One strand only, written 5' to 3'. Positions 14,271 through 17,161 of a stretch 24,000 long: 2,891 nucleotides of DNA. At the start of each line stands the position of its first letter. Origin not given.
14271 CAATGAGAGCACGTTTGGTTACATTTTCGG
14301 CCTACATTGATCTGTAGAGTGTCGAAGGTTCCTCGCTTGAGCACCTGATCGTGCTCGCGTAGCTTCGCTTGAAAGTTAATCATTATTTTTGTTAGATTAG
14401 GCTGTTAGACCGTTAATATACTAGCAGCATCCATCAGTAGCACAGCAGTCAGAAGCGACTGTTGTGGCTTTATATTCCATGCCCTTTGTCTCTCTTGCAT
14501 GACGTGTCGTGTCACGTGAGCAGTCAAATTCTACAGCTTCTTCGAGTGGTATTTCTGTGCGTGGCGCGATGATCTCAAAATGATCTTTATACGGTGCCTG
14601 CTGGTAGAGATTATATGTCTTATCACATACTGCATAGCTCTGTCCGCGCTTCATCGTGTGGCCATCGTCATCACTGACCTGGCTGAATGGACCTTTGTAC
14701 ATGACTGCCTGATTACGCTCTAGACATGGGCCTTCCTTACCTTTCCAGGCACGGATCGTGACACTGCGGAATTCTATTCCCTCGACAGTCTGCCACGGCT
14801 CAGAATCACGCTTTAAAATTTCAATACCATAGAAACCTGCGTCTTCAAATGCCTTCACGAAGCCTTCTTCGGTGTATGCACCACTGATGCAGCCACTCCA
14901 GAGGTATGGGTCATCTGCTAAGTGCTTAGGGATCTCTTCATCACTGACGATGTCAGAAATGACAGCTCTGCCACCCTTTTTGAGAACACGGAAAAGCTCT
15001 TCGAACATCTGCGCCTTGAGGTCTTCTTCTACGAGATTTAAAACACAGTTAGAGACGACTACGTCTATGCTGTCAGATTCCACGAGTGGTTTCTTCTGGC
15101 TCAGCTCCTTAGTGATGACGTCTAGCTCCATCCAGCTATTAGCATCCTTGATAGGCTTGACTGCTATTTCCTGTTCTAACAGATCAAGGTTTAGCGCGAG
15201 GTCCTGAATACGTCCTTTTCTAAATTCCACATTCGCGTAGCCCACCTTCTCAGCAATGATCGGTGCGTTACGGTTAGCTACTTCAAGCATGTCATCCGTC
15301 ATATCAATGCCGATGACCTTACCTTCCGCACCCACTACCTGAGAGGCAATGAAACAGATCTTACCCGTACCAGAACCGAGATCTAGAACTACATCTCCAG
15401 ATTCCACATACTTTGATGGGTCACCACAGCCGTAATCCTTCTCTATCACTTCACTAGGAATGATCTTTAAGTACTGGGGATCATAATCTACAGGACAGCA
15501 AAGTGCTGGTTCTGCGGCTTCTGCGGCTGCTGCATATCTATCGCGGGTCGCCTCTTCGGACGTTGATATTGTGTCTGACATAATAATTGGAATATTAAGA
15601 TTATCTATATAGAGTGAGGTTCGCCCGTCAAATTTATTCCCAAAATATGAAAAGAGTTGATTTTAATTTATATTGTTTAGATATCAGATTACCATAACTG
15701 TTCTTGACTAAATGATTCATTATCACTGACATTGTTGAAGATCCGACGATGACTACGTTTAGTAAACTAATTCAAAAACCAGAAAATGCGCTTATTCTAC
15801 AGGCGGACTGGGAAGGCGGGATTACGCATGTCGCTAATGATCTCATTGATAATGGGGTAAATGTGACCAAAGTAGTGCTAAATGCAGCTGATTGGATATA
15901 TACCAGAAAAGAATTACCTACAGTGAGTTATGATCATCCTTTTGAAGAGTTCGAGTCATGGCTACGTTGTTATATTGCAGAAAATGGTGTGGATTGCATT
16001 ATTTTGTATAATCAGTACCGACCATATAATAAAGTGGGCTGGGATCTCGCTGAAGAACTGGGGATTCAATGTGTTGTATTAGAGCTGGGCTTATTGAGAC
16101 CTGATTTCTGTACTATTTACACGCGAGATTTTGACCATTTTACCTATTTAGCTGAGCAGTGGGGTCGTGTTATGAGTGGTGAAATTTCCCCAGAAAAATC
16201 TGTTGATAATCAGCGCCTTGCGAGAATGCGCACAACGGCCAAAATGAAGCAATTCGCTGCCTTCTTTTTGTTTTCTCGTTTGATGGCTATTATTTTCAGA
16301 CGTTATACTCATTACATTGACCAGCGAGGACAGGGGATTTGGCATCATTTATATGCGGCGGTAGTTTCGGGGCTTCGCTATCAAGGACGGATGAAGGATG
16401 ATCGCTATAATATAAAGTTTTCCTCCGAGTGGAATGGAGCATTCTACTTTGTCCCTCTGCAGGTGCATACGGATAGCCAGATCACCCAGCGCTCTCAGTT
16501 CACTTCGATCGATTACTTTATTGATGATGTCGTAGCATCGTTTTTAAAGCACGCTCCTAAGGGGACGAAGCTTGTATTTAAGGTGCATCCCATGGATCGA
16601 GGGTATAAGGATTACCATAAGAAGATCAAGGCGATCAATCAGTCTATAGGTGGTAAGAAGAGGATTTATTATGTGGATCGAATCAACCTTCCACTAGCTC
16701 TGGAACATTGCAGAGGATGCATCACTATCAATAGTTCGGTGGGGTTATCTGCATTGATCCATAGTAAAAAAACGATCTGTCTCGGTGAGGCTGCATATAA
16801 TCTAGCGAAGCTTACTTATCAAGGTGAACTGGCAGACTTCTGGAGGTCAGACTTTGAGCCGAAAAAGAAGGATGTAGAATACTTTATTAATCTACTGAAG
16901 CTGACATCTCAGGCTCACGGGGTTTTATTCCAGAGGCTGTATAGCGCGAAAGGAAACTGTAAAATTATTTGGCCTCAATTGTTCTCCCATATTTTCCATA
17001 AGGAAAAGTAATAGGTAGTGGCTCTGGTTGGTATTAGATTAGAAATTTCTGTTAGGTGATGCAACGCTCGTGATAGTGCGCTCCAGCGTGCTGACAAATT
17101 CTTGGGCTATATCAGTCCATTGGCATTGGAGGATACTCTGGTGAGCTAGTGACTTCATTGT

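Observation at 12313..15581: Compact arsM-arsS-arsC-DUF2064 operon: an arsenosugar-type organoarsenic pathway in a probable non-phototrophic PVC bacterium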

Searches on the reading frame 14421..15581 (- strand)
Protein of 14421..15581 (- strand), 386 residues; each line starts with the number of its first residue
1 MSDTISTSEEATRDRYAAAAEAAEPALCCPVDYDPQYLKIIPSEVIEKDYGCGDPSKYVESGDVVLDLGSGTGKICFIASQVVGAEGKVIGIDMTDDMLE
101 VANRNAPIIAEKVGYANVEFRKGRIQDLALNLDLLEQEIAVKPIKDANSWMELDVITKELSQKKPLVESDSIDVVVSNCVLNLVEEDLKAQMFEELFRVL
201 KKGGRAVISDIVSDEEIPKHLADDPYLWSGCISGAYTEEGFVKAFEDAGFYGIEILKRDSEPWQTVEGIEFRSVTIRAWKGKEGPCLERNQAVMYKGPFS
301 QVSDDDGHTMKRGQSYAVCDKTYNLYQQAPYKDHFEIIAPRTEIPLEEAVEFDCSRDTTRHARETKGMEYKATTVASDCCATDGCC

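Call 3: search_protein_families(library=ncbifam, proteins=[window:14421-15581:-], max_evalue=0.001)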
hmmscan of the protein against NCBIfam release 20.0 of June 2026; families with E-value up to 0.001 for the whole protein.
window:14421-15581:- (386 aa): 29 families (the best 25 are shown)
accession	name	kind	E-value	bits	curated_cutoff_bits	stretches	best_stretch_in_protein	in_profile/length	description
NF040538.1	methyl_ArsM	equivalog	1.3e-105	353.5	500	1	22-333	22-334/356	arsinothricin biosynthesis methyltransferase ArsM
NF008823.0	PRK11873.1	subfamily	1.5e-59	201.7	263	2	167-261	142-234/272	arsenite methyltransferase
NF038099.1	AsSugarArsM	exception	2.2e-42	145.4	400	2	144-329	106-301/321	arsenosugar biosynthesis arsenite methyltransferase ArsM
NF041537.1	ArsM_AhpD_UU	exception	7.6e-34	117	510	2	157-258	131-230/345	arsenite methyltransferase/AhpD domain selenoprotein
NF041536.1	ArsM_DUF2284_UU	exception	7.3e-32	110.3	575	2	31-134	44-145/459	arsenite methyltransferase/DUF2284 domain selenoprotein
NF047649.1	MTase_UXPK_star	exception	8.4e-29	100.5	460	2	32-129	46-141/283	methyltransferase/UXPK-star double selenoprotein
NF045667.1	MTase_DVU1556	equivalog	5.7e-17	61.9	155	1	161-251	74-161/213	DVU_1556 family methyltransferase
NF040539.1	AST_met_ArsM_2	exception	8.3e-17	61.9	240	1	170-257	127-212/262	putative arsinothricin biosynthesis methyltransferase ArsM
NF043040.1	corrin_prot_MT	hypoth_equivalog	1.1e-14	54.3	180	2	57-107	37-84/216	corrinoid protein-associated methyltransferase CpaM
NF001244.0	PRK00216.1-5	equivalog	9.3e-13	48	216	1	60-131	47-115/236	bifunctional demethylmenaquinone methyltransferase/2-methoxy-6-polyprenyl-1,4-benzoquinol methylase UbiE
NF052510.1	methyltran_MpqE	exception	4.4e-11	42.6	335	1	59-104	44-89/234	methyl-plastoquinone biosynthesis methyltransferase MpqE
TIGR01934.1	MenG_MenH_UbiE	subfamily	1.3e-09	37.7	158.35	1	61-130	39-102/223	ubiquinone/menaquinone biosynthesis methyltransferase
NF001556.0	PRK00377.1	equivalog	8.7e-09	35.4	238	1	59-128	38-104/198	cobalt-precorrin-6Y C(15)-methyltransferase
TIGR02072.1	BioC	equivalog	1.9e-08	34.4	184.95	1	126-214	58-138/244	malonyl-ACP O-methyltransferase BioC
NF001243.0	PRK00216.1-4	equivalog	5e-08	32.6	235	1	59-128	45-110/237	demethylmenaquinone methyltransferase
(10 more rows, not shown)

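Call 4: search_protein_families(library=pfam, proteins=[window:14421-15581:-], max_evalue=0.001)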
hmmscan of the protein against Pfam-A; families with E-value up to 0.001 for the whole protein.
window:14421-15581:- (386 aa): 11 families
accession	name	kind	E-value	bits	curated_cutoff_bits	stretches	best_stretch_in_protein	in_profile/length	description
PF13847.12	Methyltransf_31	-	1.4e-30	106.3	27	2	60-129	2-67/145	Methyltransferase domain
PF13649.12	Methyltransf_25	-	9.7e-16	58.7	27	2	65-130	1-60/97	Methyltransferase domain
PF08241.18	Methyltransf_11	-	1e-13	52.2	21.2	2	154-208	45-95/95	Methyltransferase domain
PF01209.24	Ubie_methyltran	-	4.2e-10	39.8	20.1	1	60-129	46-111/233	ubiE/COQ5 methyltransferase family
PF08242.18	Methyltransf_12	-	1.1e-08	36.1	30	1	148-205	46-97/98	Methyltransferase domain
PF13489.12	Methyltransf_23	-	6.1e-08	33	27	1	60-253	21-162/164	Methyltransferase domain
PF01135.25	PCMT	-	8.2e-07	29.4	20.3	1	60-121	72-129/210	Protein-L-isoaspartate(D-aspartate) O-methyltransferase (PCMT)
PF01728.25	FtsJ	-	1.3e-06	28.9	24.1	1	58-208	18-137/181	FtsJ-like methyltransferase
PF06325.19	PrmA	-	3.2e-06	27.3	22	0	57-106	157-204/296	Ribosomal protein L11 methyltransferase (PrmA)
PF08123.19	DOT1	-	0.00047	20.2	23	0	59-111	40-91/205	Histone methylation protein DOT1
PF05148.21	Methyltransf_8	-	0.0006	20.2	27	0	156-213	109-161/219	Hypothetical methyltransferase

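Call 32: find_homologous_proteins(query=window:14421-15581:-, max_evalue=1e-10)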
Query window:14421-15581:- (386 aa): 8000 proteins with E <= 1e-10 among 8000 candidates; the best 120 are listed.
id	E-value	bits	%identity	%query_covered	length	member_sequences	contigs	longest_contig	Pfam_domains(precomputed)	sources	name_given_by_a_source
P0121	3.2e-250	848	95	100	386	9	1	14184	PF13847.13,PF13489.13,PF06325.20,PF13649.13,PF01135.26,PF01728.26,PF01209.25,PF08241.19,PF08242.19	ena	-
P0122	1.2e-240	816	91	100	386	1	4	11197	PF13847.13,PF13489.13,PF06325.20,PF13649.13,PF01135.26,PF01728.26,PF01209.25,PF08241.19,PF08242.19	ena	-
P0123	1.4e-230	783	86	100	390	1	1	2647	PF13847.13,PF13489.13,PF06325.20,PF13649.13,PF01135.26,PF01728.26,PF01209.25,PF08241.19,PF08242.19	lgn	-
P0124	1.9e-222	757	84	99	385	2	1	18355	PF13847.13,PF13489.13,PF06325.20,PF13649.13,PF01135.26,PF01728.26,PF01209.25,PF08241.19,PF08242.19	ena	-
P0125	4.1e-222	755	85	100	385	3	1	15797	PF13847.13,PF13489.13,PF06325.20,PF13649.13,PF01135.26,PF01728.26,PF01209.25,PF08241.19,PF08242.19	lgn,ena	-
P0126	7.7e-222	755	84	98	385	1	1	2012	PF13847.13,PF13489.13,PF06325.20,PF13649.13,PF01135.26,PF01728.26,PF01209.25,PF08241.19,PF08242.19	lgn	-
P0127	4.8e-219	745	83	99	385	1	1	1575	PF13847.13,PF13489.13,PF06325.20,PF13649.13,PF01135.26,PF01728.26,PF01209.25,PF08241.19,PF08242.19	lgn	-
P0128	3.3e-218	743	83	99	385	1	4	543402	PF13847.13,PF13489.13,PF06325.20,PF13649.13,PF01135.26,PF01728.26,PF01209.25,PF08241.19,PF08242.19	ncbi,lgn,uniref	ncbi:methyltransferase domain-containing protein [Rubritalea sp.]|uniref:methyltransferase domain-co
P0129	2.5e-217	740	83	99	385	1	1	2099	PF13847.13,PF13489.13,PF06325.20,PF13649.13,PF01135.26,PF01728.26,PF01209.25,PF08241.19,PF08242.19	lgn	-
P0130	3.3e-216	736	82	100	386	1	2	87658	PF13847.13,PF13489.13,PF06325.20,PF13649.13,PF01135.26,PF01728.26,PF01209.25,PF08241.19,PF08242.19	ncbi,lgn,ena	-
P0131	1.2e-208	711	78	100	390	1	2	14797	PF13847.13,PF13489.13,PF06325.20,PF13649.13,PF01135.26,PF01728.26,PF01209.25,PF08241.19,PF08242.19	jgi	-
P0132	4.0e-208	709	78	99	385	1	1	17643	PF13847.13,PF13489.13,PF06325.20,PF13649.13,PF01135.26,PF01728.26,PF01209.25,PF08241.19,PF08242.19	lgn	-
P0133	9.4e-208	708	78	100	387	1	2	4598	PF13847.13,PF13489.13,PF06325.20,PF13649.13,PF01135.26,PF01728.26,PF01209.25,PF08241.19,PF08242.19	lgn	-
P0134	7.3e-207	705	78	99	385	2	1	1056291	PF13847.13,PF13489.13,PF06325.20,PF13649.13,PF01135.26,PF01728.26,PF01209.25,PF08241.19,PF08242.19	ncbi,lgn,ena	-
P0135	1.9e-205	701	79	99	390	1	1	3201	PF13847.13,PF13489.13,PF06325.20,PF13649.13,PF01135.26,PF01728.26,PF01209.25,PF08241.19,PF08242.19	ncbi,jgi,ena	-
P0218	8.1e-186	636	71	93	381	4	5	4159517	PF13847.13,PF13489.13,PF06325.20,PF13649.13,PF01135.26,PF01728.26,PF01209.25,PF08241.19,PF08242.19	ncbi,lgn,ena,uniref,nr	ncbi:methyltransferase domain-containing protein [Rubritalea profundi]|uniref:Arsenite methyltransfe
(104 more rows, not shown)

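Call 33: search_solved_structures(query=window:14421-15581:-, max_evalue=0.00001, show_alignments=3)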
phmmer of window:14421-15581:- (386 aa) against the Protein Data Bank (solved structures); distinct sequences matched with E-value up to 0.00001: 5.
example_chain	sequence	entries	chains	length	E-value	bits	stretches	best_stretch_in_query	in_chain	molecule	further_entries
4kw7_A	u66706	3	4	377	8.9e-33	117.4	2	35-129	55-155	Arsenic methyltransferase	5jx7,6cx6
4fr0_A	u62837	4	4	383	9.4e-33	117.4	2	35-129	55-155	Arsenic methyltransferase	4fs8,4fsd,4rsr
5eg5_A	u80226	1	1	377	1.5e-31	113.4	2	35-129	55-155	Arsenic methyltransferase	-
5evj_A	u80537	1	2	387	3.3e-31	112.3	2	18-127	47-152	Arsenite methyltransferase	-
8xt7_A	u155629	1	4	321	1e-28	104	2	167-337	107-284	Arsenite methyltransferase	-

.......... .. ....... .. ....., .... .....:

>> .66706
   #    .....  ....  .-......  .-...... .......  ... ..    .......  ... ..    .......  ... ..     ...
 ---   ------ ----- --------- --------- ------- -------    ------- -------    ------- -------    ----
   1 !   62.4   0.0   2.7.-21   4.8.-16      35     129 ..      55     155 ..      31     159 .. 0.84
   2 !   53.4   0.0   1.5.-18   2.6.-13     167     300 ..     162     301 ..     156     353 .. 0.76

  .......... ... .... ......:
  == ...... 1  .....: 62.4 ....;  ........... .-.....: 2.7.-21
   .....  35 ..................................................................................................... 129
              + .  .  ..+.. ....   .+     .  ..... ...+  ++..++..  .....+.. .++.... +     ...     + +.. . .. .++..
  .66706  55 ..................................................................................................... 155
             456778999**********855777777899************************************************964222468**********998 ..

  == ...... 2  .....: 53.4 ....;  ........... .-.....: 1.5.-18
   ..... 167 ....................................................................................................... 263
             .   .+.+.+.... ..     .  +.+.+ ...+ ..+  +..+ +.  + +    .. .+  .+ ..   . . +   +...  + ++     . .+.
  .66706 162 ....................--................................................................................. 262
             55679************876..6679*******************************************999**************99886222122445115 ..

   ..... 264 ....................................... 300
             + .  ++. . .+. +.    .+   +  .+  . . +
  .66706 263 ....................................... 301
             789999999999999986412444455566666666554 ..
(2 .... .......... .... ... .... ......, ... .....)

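Call 44: find_encoding_contigs(protein=P0218, flank=9000, max_places=1)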
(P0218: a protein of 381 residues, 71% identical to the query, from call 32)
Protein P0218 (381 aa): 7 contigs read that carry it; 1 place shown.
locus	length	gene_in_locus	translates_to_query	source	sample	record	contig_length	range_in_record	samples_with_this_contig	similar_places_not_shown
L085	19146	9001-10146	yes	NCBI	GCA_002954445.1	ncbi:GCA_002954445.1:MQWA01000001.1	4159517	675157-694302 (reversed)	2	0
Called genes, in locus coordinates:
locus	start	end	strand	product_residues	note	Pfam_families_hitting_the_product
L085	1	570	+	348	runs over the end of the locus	-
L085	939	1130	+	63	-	PF00471:Ribosomal_L33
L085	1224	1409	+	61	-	PF01084:Ribosomal_S18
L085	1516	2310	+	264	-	PF02649:GCHY-1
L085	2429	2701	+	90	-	-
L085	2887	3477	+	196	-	-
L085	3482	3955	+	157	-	PF07963:N_methyl (faint)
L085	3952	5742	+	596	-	-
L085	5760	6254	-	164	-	PF24621:DHQS_C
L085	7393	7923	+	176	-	PF04542:Sigma70_r2, PF08281:Sigma70_r4_2, PF04545:Sigma70_r4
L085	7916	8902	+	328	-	-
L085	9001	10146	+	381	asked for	PF01135:PCMT, PF01728:FtsJ (weak), PF01209:Ubie_methyltran, PF13489:Methyltransf_23, PF13649:Methyltransf_25, PF13847:Methyltransf_31, PF08242:Methyltransf_12 (weak), PF13847:Methyltransf_31, +2 more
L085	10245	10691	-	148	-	PF22381:Staph_reg_Sar_Rot (weak), PF12802:MarR_2, PF01047:MarR, PF13601:HTH_34 (weak)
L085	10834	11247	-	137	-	-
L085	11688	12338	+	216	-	PF02578:Cu-oxidase_4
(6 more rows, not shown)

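Call 45: find_encoding_contigs(protein=P0134, flank=9000, max_places=1)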
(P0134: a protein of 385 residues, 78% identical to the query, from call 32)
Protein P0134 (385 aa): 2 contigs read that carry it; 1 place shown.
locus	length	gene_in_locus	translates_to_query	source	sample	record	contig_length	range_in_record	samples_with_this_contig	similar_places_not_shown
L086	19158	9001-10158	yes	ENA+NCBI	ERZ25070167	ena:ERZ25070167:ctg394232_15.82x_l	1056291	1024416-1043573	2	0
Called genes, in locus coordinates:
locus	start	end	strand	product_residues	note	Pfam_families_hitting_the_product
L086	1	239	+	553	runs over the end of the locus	PF00510:COX3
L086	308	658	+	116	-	PF03626:COX4_pro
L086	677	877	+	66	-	-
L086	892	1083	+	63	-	-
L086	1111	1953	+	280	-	PF00116:COX2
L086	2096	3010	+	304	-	PF01145:Band_7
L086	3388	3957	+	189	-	PF00156:Pribosyltran (weak)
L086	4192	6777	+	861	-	PF13491:FtsK_4TM, PF17854:FtsK_alpha, PF01580:FtsK_SpoIIIE, PF09397:FtsK_gamma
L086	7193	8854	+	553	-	PF00270:DEAD, PF04851:ResIII (weak), PF00271:Helicase_C, PF03880:DbpA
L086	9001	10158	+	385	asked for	PF01135:PCMT (weak), PF01728:FtsJ (weak), PF13489:Methyltransf_23 (weak), PF01209:Ubie_methyltran (weak), PF13847:Methyltransf_31, PF13649:Methyltransf_25, PF08241:Methyltransf_11 (weak), PF13847:Methyltransf_31, +2 more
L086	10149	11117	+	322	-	PF04055:Radical_SAM, PF12345:DUF3641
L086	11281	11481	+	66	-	-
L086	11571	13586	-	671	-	PF26314:MptA_B_family, PF09594:GT87, PF00535:Glycos_transf_2, PF13641:Glyco_tranf_2_3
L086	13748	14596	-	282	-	PF01513:NAD_kinase, PF20143:NAD_kinase_C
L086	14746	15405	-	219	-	PF00081:Sod_Fe_N, PF02777:Sod_Fe_C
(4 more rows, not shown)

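Call 69: find_encoding_contigs(protein=P0121, flank=10000, max_places=1)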
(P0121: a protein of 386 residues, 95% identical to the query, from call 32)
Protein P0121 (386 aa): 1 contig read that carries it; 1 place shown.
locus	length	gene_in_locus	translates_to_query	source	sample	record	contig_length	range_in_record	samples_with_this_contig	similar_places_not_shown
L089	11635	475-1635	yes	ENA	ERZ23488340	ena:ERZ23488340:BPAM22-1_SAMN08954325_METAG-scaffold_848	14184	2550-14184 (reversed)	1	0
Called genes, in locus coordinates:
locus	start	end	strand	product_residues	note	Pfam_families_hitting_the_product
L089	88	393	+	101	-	PF13768:VWA_3 (weak), PF00092:VWA (weak)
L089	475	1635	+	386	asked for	PF01728:FtsJ (weak), PF13489:Methyltransf_23, PF01135:PCMT (weak), PF01209:Ubie_methyltran (weak), PF06325:PrmA (faint), PF13847:Methyltransf_31, PF13649:Methyltransf_25, PF08241:Methyltransf_11 (weak), +1 more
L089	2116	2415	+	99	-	PF12345:DUF3641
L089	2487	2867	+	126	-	PF01451:LMWPc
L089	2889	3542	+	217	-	PF09837:DUF2064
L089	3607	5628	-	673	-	PF26314:MptA_B_family, PF09594:GT87, PF00535:Glycos_transf_2, PF13641:Glyco_tranf_2_3 (weak)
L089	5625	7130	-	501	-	PF13506:Glyco_transf_21, PF00535:Glycos_transf_2, PF13641:Glyco_tranf_2_3, PF13632:Glyco_trans_2_3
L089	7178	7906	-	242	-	PF04784:DUF547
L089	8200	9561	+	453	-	PF07992:Pyr_redox_2, PF13738:Pyr_redox_3 (faint), PF00070:Pyr_redox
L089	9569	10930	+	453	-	PF13183:Fer4_8 (faint), PF13534:Fer4_17 (faint), PF12838:Fer4_7 (weak), PF13187:Fer4_9 (weak), PF13237:Fer4_10 (weak), PF14697:Fer4_21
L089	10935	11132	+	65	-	-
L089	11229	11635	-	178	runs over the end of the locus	-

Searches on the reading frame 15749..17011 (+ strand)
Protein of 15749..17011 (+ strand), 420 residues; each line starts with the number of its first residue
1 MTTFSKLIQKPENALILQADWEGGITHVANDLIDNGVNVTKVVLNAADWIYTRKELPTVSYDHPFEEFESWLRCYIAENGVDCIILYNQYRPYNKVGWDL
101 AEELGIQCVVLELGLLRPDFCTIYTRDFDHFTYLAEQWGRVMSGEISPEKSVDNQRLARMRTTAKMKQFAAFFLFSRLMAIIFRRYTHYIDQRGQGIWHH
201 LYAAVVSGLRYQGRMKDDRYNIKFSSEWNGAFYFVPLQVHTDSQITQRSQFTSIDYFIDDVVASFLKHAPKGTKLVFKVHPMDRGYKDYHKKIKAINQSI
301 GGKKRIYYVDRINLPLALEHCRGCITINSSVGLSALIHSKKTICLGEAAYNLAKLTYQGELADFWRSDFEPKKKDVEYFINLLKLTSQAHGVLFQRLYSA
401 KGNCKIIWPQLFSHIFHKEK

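Call 7: search_protein_families(library=pfam, proteins=[window:15749-17011:+], max_evalue=0.001)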
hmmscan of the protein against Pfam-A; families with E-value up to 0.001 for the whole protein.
window:15749-17011:+ (420 aa): 1 family
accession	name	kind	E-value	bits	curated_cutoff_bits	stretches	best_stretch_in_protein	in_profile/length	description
PF05159.20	Capsule_synth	-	1.4e-49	169.7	20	1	82-375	1-291/310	Capsule polysaccharide biosynthesis protein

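Call 17: search_protein_families(library=ncbifam, proteins=[window:15749-17011:+], max_evalue=0.00001)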
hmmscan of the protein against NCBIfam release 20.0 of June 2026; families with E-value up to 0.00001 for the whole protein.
window:15749-17011:+ (420 aa): 1 family
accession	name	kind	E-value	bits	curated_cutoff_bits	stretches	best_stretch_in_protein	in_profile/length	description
NF050054.1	CapPschMdfirKpsS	equivalog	4.5e-63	213.9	600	1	11-394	12-388/390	capsule polysaccharide modification protein KpsS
